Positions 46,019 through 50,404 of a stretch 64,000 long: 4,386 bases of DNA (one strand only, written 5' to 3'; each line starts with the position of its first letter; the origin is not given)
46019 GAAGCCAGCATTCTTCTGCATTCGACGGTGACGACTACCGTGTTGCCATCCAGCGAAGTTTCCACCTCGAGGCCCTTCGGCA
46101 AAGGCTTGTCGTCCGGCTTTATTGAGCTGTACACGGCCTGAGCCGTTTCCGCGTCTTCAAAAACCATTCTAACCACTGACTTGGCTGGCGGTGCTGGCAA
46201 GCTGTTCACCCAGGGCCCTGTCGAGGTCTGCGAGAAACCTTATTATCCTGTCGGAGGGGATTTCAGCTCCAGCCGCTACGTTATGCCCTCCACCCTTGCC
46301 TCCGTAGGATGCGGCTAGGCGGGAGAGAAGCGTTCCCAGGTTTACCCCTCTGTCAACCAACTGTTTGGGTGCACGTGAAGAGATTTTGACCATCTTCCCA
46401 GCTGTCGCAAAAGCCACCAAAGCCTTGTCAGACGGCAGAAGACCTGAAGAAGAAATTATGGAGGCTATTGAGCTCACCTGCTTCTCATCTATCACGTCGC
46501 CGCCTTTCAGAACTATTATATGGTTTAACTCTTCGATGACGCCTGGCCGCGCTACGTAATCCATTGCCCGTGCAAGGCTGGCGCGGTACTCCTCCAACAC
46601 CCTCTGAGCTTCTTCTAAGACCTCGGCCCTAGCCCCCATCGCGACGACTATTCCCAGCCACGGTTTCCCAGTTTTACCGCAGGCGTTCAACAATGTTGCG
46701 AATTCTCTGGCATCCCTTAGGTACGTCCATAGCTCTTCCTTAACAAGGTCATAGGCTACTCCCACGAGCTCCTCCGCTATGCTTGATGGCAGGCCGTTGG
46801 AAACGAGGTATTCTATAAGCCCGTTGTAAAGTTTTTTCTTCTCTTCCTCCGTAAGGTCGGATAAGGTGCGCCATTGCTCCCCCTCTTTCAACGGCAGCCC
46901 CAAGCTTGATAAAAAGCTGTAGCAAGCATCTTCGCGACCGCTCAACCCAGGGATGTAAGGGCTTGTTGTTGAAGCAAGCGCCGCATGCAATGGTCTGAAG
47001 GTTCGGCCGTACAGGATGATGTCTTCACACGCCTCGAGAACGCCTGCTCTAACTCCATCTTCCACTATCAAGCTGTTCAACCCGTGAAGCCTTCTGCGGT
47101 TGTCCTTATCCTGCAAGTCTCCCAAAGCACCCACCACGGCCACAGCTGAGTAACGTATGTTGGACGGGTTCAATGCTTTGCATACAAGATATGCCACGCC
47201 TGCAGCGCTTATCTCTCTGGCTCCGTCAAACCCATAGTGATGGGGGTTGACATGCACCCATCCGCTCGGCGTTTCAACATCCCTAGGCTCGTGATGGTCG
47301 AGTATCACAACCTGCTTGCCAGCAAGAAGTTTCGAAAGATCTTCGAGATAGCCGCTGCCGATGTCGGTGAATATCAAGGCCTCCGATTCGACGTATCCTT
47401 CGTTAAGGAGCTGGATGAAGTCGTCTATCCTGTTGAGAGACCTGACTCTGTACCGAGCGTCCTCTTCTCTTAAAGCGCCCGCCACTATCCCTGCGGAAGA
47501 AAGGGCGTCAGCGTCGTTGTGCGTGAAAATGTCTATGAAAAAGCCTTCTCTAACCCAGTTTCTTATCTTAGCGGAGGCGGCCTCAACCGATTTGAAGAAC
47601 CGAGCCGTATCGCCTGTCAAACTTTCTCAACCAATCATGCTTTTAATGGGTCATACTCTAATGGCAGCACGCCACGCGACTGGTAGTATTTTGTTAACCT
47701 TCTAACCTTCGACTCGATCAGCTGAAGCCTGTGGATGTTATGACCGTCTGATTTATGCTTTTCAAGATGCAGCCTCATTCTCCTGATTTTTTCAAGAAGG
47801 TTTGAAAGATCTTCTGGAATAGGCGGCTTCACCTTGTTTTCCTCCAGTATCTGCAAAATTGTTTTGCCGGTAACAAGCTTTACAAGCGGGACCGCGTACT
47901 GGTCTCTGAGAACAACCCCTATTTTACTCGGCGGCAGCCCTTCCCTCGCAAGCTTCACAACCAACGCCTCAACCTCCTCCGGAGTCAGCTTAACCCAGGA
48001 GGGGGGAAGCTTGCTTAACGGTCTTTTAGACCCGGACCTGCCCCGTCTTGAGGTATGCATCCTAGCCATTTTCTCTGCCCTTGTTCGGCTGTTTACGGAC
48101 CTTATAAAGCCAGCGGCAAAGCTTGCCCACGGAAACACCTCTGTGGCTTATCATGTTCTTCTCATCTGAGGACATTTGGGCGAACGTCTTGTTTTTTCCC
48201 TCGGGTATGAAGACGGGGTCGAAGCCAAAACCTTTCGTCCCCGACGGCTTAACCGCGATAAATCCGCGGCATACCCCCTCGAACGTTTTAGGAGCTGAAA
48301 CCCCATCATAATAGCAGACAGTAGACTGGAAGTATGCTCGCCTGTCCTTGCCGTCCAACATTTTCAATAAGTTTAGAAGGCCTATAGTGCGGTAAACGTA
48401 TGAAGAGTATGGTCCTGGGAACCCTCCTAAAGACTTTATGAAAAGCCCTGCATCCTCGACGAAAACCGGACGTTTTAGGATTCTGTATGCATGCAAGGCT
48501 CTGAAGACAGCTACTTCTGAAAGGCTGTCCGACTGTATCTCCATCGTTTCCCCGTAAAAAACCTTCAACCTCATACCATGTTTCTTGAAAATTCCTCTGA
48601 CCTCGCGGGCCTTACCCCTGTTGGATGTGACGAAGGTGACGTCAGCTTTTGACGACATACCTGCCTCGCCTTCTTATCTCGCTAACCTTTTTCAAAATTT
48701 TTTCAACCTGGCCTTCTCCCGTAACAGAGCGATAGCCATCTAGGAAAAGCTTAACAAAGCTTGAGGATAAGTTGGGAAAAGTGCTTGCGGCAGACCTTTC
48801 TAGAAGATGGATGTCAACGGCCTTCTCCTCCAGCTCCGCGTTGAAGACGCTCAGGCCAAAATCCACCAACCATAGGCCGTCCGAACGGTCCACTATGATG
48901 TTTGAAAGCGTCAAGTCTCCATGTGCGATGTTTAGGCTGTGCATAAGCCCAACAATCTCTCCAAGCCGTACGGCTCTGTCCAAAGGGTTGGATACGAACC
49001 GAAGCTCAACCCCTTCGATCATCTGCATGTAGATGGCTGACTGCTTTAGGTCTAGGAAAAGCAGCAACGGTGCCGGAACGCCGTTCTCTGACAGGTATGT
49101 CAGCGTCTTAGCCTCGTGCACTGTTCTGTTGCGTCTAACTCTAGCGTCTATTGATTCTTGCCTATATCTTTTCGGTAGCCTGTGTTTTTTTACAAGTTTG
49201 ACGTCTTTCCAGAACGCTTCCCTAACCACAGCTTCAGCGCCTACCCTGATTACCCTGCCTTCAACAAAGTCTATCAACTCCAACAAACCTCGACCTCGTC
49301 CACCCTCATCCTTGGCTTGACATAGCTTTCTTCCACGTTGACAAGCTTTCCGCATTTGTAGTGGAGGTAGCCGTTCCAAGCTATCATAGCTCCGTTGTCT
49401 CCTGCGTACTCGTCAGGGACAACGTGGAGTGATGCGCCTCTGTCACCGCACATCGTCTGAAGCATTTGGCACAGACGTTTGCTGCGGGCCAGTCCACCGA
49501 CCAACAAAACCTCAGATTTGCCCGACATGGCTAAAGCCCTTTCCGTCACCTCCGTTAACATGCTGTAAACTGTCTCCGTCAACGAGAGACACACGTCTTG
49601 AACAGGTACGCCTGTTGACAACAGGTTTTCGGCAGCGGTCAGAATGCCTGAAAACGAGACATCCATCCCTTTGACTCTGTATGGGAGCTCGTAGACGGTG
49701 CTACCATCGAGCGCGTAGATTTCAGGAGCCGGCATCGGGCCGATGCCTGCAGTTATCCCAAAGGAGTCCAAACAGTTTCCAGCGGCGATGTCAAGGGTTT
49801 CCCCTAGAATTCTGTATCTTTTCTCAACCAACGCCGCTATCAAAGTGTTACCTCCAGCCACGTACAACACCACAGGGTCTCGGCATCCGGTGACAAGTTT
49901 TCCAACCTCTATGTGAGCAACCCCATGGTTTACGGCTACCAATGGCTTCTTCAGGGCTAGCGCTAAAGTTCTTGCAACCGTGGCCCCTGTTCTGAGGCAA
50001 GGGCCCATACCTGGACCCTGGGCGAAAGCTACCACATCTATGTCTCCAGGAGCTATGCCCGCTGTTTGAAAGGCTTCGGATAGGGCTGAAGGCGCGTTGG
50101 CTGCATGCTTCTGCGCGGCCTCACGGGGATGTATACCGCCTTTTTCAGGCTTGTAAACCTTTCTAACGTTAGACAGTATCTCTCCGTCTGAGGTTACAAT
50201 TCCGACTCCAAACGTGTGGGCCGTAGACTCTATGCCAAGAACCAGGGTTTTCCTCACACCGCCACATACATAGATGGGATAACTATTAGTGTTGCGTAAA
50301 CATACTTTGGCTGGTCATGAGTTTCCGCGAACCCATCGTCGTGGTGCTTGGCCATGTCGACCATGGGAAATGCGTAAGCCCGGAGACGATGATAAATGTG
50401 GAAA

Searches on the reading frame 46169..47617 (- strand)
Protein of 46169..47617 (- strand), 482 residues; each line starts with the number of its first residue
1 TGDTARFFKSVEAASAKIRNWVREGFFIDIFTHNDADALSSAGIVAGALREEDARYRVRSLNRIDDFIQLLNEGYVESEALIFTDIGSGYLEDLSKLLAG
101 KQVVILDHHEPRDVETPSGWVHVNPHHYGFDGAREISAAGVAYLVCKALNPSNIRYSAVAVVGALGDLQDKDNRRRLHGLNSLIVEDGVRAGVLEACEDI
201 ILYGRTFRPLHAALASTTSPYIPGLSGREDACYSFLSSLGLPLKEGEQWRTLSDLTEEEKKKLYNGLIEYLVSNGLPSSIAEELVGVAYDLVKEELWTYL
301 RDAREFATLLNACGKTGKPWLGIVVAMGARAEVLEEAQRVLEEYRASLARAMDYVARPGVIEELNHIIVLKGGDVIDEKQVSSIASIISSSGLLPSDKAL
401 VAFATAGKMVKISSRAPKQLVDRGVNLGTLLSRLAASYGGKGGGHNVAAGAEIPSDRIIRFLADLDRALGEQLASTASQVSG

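Call 26: search_protein_families(library=pfam, proteins=[window:46169-47617:-], max_evalue=0.00001)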
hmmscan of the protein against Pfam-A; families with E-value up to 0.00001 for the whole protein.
window:46169-47617:- (482 aa): 3 families
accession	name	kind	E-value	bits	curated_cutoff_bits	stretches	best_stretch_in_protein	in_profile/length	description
PF21763.2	DHH_CID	-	5.5e-26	91.2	27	1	202-285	1-84/84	DHH-CID domain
PF02272.25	DHHA1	-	1.4e-13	51.6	25.9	1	371-470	8-101/102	DHHA1 domain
PF01368.27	DHH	-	3.4e-08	34.3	28.1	1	30-147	4-103/125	DHH family, N-terminal domain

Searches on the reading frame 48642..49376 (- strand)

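Call 26: search_protein_families(library=pfam, proteins=[window:48642-49376:-], max_evalue=0.00001)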
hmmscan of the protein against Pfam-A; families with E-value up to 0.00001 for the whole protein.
window:48642-49376:- (244 aa): 2 families
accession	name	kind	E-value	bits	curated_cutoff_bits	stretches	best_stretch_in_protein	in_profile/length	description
PF01163.29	RIO1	-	8.1e-07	29.3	22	1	69-178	40-153/187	RIO domain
PF06293.20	Kdo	-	3.7e-06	27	21.3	0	137-196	126-190/207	Lipopolysaccharide kinase (Kdo/WaaP) family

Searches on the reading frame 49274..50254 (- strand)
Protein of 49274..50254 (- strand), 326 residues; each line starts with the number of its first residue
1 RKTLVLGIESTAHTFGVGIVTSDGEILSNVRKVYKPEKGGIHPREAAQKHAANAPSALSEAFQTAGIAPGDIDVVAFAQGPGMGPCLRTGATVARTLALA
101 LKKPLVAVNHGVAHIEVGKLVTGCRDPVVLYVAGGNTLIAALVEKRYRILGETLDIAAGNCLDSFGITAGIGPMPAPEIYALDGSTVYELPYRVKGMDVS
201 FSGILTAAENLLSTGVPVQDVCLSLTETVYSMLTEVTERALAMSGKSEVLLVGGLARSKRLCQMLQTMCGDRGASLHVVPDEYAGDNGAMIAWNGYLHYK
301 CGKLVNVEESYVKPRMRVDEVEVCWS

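Call 26: search_protein_families(library=pfam, proteins=[window:49274-50254:-], max_evalue=0.00001)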
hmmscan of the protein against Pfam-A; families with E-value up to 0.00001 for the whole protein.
window:49274-50254:- (326 aa): 1 family
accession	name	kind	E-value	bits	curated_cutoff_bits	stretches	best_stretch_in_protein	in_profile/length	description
PF00814.31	TsaD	-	6.2e-75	252.7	24.8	1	26-293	2-264/264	tRNA N6-adenosine threonylcarbamoyltransferase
